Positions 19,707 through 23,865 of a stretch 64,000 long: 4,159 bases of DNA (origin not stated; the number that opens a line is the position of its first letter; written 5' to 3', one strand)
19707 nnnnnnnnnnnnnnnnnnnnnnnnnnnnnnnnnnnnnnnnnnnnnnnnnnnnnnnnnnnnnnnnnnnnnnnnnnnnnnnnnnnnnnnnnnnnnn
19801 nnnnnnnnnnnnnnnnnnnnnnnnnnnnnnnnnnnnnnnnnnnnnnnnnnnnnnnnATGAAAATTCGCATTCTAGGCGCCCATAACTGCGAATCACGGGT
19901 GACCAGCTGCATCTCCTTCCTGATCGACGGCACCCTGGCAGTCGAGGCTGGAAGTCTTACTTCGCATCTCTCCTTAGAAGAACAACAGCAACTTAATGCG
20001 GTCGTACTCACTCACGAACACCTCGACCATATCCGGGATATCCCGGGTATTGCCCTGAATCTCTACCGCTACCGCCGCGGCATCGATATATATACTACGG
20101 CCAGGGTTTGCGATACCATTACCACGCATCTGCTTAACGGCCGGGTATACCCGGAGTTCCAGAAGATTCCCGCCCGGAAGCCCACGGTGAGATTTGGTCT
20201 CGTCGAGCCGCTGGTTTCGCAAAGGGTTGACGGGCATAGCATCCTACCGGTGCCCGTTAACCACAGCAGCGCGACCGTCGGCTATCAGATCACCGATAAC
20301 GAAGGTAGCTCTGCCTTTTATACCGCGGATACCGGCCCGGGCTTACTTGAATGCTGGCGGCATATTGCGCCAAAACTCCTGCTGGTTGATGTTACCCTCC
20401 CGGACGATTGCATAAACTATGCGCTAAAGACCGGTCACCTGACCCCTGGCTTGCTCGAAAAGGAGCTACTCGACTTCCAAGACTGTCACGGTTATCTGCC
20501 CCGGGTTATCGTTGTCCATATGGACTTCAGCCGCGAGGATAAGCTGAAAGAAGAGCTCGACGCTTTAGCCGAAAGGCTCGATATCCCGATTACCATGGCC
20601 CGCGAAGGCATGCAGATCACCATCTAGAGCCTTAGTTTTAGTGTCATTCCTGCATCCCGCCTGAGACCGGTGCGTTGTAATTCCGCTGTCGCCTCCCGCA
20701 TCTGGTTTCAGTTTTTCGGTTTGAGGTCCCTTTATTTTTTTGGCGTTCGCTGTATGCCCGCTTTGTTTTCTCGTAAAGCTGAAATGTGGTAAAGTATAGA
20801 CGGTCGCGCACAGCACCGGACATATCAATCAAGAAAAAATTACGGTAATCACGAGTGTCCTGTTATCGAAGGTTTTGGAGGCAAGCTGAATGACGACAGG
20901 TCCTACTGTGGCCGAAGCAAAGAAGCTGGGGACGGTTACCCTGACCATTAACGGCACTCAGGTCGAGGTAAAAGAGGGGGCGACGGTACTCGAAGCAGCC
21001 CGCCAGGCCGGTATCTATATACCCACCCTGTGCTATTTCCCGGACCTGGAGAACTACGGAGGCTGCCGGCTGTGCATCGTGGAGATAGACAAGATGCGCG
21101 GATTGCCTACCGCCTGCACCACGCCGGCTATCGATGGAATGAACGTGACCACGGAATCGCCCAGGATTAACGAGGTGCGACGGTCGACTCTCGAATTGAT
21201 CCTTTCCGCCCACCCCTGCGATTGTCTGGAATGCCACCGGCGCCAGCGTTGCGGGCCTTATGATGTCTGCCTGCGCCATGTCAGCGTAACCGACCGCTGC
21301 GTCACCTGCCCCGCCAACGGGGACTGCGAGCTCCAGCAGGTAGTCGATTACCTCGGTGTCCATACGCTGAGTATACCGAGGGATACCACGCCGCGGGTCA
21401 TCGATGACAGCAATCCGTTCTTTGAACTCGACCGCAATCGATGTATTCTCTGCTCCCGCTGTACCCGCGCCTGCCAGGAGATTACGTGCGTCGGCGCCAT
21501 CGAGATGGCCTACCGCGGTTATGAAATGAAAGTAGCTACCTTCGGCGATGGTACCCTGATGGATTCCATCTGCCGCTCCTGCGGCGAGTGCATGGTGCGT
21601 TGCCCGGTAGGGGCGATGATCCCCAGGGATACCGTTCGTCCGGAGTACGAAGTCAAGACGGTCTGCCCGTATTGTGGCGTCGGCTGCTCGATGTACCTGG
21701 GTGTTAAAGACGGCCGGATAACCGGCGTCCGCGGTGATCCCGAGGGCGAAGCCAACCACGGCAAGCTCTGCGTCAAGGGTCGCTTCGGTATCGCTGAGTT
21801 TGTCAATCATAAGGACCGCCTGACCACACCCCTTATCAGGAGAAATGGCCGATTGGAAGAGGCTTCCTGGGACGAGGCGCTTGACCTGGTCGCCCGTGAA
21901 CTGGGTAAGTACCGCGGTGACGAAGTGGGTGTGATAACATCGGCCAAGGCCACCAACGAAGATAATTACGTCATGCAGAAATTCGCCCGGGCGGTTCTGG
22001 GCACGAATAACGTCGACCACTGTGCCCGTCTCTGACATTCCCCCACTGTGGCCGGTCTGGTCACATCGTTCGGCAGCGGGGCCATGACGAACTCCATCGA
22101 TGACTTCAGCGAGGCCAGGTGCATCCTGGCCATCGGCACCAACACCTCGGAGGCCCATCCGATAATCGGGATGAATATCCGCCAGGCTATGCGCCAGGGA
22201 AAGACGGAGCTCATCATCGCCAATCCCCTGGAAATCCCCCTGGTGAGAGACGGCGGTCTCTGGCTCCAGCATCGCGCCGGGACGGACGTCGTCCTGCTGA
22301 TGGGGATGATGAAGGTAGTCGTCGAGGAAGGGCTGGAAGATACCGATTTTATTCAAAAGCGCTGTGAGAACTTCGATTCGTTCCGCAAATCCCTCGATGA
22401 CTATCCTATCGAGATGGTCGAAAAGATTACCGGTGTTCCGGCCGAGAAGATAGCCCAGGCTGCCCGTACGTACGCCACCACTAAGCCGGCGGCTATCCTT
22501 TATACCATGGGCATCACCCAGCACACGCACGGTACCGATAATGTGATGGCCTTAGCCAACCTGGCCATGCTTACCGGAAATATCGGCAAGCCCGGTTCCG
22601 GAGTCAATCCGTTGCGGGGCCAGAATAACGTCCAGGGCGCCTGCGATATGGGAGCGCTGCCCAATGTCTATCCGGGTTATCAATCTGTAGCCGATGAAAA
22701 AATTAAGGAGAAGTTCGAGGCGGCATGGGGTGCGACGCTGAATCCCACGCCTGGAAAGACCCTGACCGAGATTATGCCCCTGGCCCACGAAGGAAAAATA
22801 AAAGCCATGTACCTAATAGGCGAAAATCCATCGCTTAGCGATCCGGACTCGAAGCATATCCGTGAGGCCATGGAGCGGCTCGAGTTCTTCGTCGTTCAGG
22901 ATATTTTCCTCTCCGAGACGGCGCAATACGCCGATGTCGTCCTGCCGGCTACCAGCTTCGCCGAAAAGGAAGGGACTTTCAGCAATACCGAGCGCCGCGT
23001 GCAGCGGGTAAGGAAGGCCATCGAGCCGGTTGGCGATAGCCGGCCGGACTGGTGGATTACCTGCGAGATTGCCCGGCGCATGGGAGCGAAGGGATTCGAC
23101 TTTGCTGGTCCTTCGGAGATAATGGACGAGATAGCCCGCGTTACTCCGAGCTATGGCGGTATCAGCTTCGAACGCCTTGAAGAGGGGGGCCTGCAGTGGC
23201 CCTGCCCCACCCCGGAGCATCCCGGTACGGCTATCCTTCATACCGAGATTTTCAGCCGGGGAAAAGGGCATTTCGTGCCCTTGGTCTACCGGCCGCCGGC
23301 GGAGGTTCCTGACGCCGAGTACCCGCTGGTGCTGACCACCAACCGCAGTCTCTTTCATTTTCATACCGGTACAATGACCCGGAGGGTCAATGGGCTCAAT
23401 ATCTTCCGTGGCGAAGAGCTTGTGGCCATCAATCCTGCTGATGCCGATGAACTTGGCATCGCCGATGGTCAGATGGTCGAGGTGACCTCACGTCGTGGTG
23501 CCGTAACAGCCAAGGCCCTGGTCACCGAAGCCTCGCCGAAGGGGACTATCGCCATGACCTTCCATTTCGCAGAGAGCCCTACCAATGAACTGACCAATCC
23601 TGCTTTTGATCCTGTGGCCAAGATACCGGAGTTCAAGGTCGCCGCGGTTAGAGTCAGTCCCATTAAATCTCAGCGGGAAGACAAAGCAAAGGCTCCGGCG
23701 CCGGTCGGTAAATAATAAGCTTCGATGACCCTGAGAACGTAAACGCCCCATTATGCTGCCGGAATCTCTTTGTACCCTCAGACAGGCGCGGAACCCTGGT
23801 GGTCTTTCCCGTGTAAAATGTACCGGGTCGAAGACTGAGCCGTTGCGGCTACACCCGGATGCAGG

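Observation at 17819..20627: Self-contained cyclic-nucleotide make-and-break module: sensorless cyclase, GAF-HD-GYP and class II phosphodiesterase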

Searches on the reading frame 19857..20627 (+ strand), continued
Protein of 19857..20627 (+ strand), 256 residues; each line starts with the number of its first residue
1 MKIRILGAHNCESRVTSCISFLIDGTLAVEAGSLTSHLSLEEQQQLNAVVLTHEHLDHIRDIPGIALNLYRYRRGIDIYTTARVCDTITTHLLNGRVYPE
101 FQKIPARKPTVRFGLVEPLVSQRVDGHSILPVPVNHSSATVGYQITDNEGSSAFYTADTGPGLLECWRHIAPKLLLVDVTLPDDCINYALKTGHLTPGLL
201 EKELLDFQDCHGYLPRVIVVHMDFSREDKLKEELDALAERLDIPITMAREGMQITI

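Call 44: fold_search(model_id=the predicted structure, library=pdb)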
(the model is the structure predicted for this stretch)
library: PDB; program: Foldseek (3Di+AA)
matches with E <= 10: 1067; with E <= 0.001: 289
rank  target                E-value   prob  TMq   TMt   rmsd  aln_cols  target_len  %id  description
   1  4ojv                  2.2e-16  1.00  0.80  0.58   4.6       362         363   18  Crystal structure of unliganded yeast PDE1 (released 2014-12-03)
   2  1zkp_C                7.1e-16  1.00  0.73  0.76   4.6       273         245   17  1.5A Resolution Crystal Structure of a Metallo Beta Lactamase Family Protein, the ELAC Homolgue of Bacillus anthracis, (released 2005-06-21)
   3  1zkp_B                1.4e-15  1.00  0.73  0.75   4.6       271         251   16  1.5A Resolution Crystal Structure of a Metallo Beta Lactamase Family Protein, the ELAC Homolgue of Bacillus anthracis, (released 2005-06-21)
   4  1zkp_A                1.6e-15  1.00  0.73  0.74   4.2       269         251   17  1.5A Resolution Crystal Structure of a Metallo Beta Lactamase Family Protein, the ELAC Homolgue of Bacillus anthracis, (released 2005-06-21)
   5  6kns_D                1.5e-14  1.00  0.72  0.77   4.7       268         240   17  Crystal structure of the metallo-beta-lactamase fold protein YhfI from Bacillus subtilis (space group I4122) (released 2019-09-18)
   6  6kns_C                1.5e-14  1.00  0.71  0.75   4.9       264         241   18  Crystal structure of the metallo-beta-lactamase fold protein YhfI from Bacillus subtilis (space group I4122) (released 2019-09-18)
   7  6kns_B                2.0e-14  1.00  0.72  0.76   4.7       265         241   17  Crystal structure of the metallo-beta-lactamase fold protein YhfI from Bacillus subtilis (space group I4122) (released 2019-09-18)
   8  3zwf_A                2.9e-14  1.00  0.70  0.70   4.3       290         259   17  Crystal structure of Human tRNase Z, short form (ELAC1). (released 2011-08-10)
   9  3g1p_B                2.9e-14  1.00  0.63  0.64   5.4       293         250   18  Crystals structure of PhnP from E.coli K-12 (released 2009-03-03)
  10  6kns_A                3.2e-14  1.00  0.73  0.76   4.6       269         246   16  Crystal structure of the metallo-beta-lactamase fold protein YhfI from Bacillus subtilis (space group I4122) (released 2019-09-18)
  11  6knt_B                3.9e-14  1.00  0.71  0.74   4.8       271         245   17  Crystal structure of the metallo-beta-lactamase fold protein YhfI from Bacillus subtilis (space group P4332) (released 2019-09-18)
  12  6knt_C                5.2e-14  1.00  0.70  0.73   4.9       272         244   18  Crystal structure of the metallo-beta-lactamase fold protein YhfI from Bacillus subtilis (space group P4332) (released 2019-09-18)
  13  3g1p_A                7.5e-14  1.00  0.62  0.64   5.4       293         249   19  Crystals structure of PhnP from E.coli K-12 (released 2009-03-03)
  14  1y44_A                1.4e-13  1.00  0.76  0.73   3.6       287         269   15  Crystal structure of RNase Z (released 2005-01-25)
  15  7u2s_B                2.2e-13  1.00  0.70  0.73   4.1       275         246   15  Structure of Paenibacillus xerothermodurans Apyc1 in the apo state (released 2022-04-20)
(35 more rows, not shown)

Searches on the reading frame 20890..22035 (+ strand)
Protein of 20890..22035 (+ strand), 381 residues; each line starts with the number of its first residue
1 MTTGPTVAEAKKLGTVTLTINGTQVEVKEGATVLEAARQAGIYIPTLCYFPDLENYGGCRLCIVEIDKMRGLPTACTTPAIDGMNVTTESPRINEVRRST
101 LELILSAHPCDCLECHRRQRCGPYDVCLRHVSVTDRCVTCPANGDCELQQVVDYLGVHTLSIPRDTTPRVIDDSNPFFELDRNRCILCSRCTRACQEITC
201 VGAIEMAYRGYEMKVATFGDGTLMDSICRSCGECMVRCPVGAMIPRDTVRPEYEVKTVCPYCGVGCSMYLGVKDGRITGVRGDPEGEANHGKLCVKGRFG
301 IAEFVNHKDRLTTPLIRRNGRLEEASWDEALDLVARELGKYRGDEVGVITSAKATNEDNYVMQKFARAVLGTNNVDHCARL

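Call 29: search_protein_families(library=pfam, proteins=[window:20890-22035:+], max_evalue=0.0001)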
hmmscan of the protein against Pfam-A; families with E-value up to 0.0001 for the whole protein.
window:20890-22035:+ (381 aa): 7 families
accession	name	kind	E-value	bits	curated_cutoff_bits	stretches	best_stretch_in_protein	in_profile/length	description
PF04879.21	Molybdop_Fe4S4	-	6.1e-21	74.6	22.7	1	254-302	3-51/55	Molybdopterin oxidoreductase Fe4S4 domain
PF13510.11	Fer2_4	-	9.4e-21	74.1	22.8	1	15-90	3-81/82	2Fe-2S iron-sulfur cluster binding domain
PF00384.28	Molybdopterin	-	1e-12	48.3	24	1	310-381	1-81/353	Molybdopterin oxidoreductase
PF10588.14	NADH-G_4Fe-4S_3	-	6.6e-09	35.6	27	1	136-158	15-37/40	NADH-ubiquinone oxidoreductase-G iron-sulfur binding region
PF22117.2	Fer4_Nqo3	-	3.1e-08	34.1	27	1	176-243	2-66/67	NADH-quinone oxidoreductase subunit 3, ferredoxin-like domain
PF12838.12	Fer4_7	-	9.9e-07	29.6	27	1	184-242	1-52/52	4Fe-4S dicluster domain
PF14697.11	Fer4_21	-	4.8e-05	23.9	35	1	180-242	3-55/59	4Fe-4S dicluster domain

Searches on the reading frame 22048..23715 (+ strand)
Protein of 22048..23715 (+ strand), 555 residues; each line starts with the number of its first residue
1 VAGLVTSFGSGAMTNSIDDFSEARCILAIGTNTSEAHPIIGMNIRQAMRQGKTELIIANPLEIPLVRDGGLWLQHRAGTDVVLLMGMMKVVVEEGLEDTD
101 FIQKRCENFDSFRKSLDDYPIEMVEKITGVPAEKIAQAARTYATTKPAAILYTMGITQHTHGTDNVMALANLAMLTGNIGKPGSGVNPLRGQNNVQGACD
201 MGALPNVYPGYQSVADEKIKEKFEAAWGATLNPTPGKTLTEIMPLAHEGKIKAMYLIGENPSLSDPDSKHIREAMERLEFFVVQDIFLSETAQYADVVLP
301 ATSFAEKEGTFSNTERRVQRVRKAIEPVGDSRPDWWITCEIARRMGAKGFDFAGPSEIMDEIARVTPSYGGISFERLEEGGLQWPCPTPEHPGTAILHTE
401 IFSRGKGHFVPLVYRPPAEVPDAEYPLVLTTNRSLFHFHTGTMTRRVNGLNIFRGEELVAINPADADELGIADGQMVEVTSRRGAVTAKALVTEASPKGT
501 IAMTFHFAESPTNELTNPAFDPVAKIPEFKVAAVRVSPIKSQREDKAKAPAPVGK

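Call 29: search_protein_families(library=pfam, proteins=[window:22048-23715:+], max_evalue=0.0001)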
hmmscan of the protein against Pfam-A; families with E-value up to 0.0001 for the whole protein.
window:22048-23715:+ (555 aa): 2 families
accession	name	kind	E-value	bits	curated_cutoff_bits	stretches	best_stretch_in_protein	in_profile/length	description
PF00384.28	Molybdopterin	-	3.1e-65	220.9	24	1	12-343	97-352/353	Molybdopterin oxidoreductase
PF01568.27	Molydop_binding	-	1.4e-33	115.6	26.8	1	427-532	1-109/110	Molydopterin dinucleotide binding domain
